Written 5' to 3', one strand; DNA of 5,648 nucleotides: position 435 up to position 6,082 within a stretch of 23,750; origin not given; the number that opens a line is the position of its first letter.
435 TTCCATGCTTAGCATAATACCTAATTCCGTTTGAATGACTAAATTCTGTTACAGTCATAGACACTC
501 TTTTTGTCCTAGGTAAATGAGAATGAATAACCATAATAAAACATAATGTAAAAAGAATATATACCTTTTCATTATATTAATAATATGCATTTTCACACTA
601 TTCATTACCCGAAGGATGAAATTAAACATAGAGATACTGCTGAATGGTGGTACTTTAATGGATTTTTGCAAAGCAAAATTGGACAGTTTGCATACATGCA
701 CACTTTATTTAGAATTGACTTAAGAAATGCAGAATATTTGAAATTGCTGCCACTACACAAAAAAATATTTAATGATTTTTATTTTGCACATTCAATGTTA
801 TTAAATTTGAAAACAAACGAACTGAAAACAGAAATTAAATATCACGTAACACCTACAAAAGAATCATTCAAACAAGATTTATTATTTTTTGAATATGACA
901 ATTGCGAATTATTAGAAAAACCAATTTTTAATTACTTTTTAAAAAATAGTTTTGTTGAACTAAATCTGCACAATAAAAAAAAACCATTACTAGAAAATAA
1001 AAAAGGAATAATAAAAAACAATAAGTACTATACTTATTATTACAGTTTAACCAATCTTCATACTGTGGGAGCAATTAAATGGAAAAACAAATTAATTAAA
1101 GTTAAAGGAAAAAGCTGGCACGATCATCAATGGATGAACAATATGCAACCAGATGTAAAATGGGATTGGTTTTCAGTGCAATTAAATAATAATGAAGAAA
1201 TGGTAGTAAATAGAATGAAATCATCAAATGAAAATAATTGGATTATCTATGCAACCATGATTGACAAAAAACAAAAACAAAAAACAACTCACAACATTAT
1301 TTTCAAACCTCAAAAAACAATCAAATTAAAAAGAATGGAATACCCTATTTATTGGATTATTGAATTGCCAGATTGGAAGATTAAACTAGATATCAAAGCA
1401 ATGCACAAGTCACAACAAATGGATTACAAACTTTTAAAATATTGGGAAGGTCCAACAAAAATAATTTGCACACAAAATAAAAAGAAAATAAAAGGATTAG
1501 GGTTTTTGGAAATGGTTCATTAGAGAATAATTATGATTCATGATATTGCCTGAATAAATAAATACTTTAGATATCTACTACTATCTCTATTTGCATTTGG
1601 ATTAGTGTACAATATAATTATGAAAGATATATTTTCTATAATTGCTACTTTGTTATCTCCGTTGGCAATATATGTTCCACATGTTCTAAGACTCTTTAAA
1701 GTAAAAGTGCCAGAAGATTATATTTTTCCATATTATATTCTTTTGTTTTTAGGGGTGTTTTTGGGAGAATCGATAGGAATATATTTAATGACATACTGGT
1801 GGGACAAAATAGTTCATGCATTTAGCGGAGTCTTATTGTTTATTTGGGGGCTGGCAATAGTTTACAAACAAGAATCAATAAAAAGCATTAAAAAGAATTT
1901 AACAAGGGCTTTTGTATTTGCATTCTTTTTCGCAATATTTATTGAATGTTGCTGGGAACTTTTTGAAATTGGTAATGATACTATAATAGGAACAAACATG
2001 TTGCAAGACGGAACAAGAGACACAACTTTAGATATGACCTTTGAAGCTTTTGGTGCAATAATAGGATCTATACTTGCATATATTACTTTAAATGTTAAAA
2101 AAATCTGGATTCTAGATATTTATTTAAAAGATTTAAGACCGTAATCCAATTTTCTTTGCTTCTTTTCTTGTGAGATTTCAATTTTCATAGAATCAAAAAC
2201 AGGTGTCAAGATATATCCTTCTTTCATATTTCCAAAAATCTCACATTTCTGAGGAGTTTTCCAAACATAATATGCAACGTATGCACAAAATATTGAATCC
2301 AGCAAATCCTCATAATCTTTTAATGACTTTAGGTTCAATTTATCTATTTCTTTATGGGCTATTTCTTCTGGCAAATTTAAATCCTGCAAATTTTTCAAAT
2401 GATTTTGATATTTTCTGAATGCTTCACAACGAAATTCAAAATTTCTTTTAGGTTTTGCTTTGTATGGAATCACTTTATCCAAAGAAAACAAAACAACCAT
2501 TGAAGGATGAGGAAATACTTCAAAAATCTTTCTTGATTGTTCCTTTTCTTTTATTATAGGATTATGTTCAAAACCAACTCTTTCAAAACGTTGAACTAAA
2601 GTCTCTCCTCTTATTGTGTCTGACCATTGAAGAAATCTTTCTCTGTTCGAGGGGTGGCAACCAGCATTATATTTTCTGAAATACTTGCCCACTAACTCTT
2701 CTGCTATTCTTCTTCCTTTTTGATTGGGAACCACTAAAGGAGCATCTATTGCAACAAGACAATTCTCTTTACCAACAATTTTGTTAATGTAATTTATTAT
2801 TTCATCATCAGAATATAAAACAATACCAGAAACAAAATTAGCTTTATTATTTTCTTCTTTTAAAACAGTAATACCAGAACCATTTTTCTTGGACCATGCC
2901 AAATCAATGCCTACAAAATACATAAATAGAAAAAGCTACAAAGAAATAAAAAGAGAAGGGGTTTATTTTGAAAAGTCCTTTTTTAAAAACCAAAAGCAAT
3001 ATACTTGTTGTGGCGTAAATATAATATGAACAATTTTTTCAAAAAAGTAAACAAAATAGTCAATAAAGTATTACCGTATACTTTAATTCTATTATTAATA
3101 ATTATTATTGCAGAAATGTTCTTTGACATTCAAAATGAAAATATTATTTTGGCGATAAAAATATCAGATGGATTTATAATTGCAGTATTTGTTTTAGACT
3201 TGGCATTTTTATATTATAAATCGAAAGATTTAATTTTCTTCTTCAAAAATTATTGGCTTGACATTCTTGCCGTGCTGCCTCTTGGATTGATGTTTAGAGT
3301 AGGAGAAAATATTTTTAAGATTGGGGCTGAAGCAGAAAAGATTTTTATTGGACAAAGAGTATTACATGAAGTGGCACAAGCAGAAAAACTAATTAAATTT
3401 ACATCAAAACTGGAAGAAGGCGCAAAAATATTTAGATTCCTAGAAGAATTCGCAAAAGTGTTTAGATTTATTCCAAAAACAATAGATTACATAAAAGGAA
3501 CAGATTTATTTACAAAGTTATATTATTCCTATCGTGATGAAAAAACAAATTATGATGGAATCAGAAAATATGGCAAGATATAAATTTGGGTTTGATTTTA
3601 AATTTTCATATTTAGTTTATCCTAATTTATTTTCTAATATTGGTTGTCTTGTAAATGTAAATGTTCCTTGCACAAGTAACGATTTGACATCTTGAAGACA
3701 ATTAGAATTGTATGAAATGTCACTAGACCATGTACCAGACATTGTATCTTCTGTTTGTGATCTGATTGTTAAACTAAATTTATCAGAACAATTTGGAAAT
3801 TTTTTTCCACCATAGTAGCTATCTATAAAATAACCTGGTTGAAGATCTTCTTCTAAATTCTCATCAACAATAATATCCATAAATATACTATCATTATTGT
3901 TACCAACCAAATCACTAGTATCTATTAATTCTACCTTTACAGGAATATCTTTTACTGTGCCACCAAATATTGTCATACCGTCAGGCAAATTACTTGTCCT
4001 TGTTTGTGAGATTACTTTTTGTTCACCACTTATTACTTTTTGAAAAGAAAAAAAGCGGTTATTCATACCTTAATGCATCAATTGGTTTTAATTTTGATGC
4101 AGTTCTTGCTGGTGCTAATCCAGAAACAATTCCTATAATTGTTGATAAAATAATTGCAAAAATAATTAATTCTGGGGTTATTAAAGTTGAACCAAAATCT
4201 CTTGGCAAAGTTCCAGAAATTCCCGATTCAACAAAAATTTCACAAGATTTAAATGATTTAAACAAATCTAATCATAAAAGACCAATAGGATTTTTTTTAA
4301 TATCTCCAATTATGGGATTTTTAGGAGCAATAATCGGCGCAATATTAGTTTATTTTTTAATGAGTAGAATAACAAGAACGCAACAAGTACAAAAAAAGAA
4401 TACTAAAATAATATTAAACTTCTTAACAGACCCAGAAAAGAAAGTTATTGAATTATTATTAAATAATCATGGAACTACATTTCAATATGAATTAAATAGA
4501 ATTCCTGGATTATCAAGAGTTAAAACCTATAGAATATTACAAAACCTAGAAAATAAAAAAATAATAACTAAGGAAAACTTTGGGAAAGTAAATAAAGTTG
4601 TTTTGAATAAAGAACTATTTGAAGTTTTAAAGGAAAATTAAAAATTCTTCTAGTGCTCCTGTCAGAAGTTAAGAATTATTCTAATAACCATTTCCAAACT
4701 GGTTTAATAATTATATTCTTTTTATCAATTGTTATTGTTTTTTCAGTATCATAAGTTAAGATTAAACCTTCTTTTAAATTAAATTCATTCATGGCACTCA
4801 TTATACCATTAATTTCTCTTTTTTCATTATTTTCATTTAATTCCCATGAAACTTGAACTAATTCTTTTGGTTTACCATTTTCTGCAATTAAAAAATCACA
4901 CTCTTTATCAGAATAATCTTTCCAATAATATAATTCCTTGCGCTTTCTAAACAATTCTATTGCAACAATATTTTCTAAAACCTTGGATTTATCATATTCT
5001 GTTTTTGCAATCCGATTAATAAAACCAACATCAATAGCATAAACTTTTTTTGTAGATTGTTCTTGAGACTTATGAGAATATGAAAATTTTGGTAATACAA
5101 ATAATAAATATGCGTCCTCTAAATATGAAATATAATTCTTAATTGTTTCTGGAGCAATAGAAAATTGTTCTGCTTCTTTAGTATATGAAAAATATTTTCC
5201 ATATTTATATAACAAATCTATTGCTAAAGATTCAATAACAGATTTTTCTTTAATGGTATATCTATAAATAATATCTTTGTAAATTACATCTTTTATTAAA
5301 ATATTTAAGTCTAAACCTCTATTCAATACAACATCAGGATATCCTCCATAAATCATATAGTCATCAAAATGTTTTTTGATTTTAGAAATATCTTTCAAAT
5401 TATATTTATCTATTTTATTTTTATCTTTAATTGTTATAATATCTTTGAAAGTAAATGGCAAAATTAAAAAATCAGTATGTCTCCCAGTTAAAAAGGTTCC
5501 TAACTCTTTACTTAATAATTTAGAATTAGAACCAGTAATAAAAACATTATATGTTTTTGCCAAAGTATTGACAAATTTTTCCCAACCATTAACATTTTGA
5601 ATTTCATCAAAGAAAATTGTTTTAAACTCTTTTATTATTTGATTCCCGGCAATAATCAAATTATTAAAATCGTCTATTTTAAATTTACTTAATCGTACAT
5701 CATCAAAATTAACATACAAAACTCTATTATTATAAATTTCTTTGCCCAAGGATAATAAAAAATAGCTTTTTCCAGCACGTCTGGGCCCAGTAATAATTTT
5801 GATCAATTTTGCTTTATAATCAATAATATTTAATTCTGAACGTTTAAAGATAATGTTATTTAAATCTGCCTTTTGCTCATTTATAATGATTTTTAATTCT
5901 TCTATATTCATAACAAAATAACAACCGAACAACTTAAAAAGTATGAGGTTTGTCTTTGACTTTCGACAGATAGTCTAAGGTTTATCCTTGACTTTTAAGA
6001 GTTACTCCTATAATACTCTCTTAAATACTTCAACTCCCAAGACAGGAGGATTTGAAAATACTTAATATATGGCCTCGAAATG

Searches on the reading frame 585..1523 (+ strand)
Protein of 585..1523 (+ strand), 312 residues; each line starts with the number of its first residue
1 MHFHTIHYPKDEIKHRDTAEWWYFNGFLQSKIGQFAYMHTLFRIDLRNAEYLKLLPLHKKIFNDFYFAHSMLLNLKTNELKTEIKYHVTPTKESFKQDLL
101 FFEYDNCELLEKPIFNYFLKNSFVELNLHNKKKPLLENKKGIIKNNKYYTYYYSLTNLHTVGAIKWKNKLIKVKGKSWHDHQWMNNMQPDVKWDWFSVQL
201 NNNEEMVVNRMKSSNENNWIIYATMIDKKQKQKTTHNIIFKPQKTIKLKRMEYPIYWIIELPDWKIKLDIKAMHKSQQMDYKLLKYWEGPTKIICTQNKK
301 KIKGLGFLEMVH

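Call 28: search_protein_families(library=pfam, proteins=[window:585-1523:+], max_evalue=0.001)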
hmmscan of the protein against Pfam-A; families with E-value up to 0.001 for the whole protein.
window:585-1523:+ (312 aa): 2 families
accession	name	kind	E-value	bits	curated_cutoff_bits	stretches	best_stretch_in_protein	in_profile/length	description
PF17186.10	Lipocalin_9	-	5.8e-24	85.1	26.2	1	191-310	6-128/131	Lipocalin-like domain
PF07143.17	CrtC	-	5.7e-21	76.3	22.5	1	20-184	2-167/168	CrtC N-terminal lipocalin domain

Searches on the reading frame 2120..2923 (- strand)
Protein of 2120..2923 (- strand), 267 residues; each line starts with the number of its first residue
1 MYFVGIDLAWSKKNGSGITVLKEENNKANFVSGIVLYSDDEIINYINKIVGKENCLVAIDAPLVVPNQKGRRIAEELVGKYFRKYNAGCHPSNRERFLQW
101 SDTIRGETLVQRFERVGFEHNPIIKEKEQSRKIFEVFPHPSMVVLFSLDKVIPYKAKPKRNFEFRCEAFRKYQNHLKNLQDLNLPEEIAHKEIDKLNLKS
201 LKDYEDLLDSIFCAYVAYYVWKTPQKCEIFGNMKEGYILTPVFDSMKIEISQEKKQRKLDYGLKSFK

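Call 28: search_protein_families(library=pfam, proteins=[window:2120-2923:-], max_evalue=0.001)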
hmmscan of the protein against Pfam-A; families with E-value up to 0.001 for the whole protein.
window:2120-2923:- (267 aa): 1 family
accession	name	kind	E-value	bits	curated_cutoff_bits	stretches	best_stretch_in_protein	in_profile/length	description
PF04250.19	DUF429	-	1.9e-18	67.4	23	1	5-221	1-201/214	Protein of unknown function (DUF429)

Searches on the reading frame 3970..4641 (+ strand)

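Call 28: search_protein_families(library=pfam, proteins=[window:3970-4641:+], max_evalue=0.001)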
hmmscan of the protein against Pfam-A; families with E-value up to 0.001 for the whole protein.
window:3970-4641:+ (223 aa): 2 families
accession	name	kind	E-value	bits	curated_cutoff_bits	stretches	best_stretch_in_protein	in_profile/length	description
PF24034.1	DUF7343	-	4.5e-08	33.3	27.6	1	154-212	3-61/62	Domain of unknown function (DUF7343)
PF01978.25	TrmB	-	0.00044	20.5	25.6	0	152-203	6-56/68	Sugar-specific transcriptional regulator TrmB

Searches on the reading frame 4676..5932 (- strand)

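Call 28: search_protein_families(library=pfam, proteins=[window:4676-5932:-], max_evalue=0.001)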
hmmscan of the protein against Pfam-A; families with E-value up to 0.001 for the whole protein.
window:4676-5932:- (418 aa): 3 families
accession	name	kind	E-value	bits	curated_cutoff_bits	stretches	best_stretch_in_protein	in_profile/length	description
PF13173.12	AAA_14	-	2.1e-32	112.3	27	1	43-165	3-128/129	AAA domain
PF13635.12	DUF4143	-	3.4e-20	72.8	28.1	1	220-362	3-158/160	Domain of unknown function (DUF4143)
PF13479.12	AAA_24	-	0.00014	22.2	27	1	45-113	5-75/195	AAA domain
